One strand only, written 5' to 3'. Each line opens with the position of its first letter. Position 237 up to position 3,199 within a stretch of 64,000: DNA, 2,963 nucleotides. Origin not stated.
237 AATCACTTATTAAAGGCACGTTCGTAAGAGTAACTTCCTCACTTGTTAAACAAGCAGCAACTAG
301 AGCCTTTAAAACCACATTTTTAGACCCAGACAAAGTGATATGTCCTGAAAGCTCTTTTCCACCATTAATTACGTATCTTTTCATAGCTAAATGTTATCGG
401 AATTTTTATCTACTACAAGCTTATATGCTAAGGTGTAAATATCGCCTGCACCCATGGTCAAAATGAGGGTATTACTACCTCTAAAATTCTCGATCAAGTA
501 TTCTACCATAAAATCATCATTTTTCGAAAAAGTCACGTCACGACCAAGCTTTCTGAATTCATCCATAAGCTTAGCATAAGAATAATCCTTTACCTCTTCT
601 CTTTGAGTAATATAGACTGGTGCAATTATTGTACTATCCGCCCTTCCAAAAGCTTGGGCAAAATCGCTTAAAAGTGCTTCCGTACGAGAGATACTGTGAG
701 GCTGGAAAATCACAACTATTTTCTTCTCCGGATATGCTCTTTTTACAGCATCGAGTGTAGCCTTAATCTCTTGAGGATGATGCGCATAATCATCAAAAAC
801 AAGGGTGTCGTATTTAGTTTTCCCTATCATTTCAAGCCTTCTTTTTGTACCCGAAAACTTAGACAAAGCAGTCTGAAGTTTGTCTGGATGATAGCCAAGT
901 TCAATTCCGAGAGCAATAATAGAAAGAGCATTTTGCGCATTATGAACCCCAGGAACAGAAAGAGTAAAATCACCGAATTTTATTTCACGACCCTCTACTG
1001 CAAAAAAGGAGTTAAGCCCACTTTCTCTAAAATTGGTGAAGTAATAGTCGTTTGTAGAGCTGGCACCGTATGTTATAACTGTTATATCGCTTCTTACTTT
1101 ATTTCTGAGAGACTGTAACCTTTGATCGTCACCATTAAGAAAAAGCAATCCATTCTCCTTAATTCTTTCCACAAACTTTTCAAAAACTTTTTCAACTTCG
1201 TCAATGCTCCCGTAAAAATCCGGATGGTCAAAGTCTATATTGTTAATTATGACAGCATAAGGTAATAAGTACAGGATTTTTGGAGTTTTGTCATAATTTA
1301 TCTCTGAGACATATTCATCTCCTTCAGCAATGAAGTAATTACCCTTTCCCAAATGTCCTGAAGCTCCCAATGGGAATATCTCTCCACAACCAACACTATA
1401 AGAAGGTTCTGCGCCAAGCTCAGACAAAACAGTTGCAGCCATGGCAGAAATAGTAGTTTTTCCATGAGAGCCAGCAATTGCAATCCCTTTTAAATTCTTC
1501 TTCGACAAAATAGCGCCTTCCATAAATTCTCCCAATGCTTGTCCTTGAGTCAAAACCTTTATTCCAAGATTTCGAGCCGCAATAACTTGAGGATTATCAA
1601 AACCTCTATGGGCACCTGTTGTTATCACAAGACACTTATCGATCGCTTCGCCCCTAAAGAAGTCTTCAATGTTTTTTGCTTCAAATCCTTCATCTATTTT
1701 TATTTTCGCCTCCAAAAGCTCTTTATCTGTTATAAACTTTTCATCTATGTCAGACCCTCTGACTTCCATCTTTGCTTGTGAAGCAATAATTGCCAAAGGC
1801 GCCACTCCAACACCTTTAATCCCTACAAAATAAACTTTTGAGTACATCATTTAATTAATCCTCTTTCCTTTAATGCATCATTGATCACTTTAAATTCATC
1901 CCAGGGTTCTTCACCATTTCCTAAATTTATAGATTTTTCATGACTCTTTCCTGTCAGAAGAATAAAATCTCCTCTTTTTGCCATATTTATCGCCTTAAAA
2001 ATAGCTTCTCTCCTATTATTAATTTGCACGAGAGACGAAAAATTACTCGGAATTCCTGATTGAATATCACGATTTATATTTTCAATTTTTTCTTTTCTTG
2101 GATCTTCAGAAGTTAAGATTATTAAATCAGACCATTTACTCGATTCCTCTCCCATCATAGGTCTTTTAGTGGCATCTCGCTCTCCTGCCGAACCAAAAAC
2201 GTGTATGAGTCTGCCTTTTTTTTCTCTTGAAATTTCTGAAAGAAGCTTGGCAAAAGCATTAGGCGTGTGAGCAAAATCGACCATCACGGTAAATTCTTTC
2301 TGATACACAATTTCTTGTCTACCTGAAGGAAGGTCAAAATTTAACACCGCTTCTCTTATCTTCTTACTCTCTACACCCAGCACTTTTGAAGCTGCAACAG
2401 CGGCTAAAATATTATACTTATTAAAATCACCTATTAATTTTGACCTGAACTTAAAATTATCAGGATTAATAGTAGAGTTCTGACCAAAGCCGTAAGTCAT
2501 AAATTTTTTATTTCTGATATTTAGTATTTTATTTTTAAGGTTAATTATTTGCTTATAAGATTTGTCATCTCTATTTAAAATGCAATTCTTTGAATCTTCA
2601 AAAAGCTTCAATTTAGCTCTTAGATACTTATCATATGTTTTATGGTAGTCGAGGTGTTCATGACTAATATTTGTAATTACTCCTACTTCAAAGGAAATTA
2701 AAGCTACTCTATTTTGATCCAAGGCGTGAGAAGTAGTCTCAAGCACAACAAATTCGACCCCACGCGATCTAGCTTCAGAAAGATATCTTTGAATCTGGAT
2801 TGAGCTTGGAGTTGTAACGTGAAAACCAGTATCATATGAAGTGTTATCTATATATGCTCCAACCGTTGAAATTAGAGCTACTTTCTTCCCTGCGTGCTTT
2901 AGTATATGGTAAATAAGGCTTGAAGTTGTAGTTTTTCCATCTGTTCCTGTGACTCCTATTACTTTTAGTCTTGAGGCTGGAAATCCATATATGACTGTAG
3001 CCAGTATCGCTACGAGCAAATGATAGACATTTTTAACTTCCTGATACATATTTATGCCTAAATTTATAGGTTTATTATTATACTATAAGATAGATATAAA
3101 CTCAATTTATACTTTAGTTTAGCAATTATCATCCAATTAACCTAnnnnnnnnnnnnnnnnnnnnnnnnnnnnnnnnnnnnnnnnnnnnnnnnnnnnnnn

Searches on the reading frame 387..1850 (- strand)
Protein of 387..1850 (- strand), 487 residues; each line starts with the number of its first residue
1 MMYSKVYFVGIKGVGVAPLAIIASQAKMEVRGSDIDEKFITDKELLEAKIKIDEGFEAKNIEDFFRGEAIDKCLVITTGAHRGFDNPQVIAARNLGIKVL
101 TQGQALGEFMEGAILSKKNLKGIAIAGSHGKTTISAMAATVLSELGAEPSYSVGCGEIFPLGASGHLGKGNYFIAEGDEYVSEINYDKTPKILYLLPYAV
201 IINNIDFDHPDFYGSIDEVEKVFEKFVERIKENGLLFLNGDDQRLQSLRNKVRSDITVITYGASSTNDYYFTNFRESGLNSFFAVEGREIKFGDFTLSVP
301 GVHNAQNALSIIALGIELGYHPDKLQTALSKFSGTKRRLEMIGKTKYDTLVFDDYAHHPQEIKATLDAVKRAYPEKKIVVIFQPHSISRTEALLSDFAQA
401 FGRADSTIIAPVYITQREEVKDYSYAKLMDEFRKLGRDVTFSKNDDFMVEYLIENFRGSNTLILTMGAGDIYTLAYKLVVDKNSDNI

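Call 42: search_protein_families(library=pfam, proteins=[window:387-1850:-], max_evalue=0.00001)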
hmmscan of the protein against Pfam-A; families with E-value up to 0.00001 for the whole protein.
window:387-1850:- (487 aa): 3 families
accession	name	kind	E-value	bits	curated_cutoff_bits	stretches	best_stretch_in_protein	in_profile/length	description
PF08245.18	Mur_ligase_M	-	8.7e-23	81.8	24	1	125-314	1-199/200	Mur ligase middle domain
PF02875.26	Mur_ligase_C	-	1.7e-17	64.9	28.4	1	337-469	1-127/127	Mur ligase, glutamate ligase domain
PF01225.30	Mur_ligase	-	3e-13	50.4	21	1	5-111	1-92/95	Mur ligase family, catalytic domain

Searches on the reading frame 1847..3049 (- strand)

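Call 42: search_protein_families(library=pfam, proteins=[window:1847-3049:-], max_evalue=0.00001)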
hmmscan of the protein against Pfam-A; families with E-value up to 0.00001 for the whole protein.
window:1847-3049:- (400 aa): 2 families
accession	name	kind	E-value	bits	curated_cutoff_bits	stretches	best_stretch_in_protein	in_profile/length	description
PF08245.18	Mur_ligase_M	-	2.5e-46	158.6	24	1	33-220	1-199/200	Mur ligase middle domain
PF02875.26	Mur_ligase_C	-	7.7e-27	95.1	28.4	1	243-368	1-126/127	Mur ligase, glutamate ligase domain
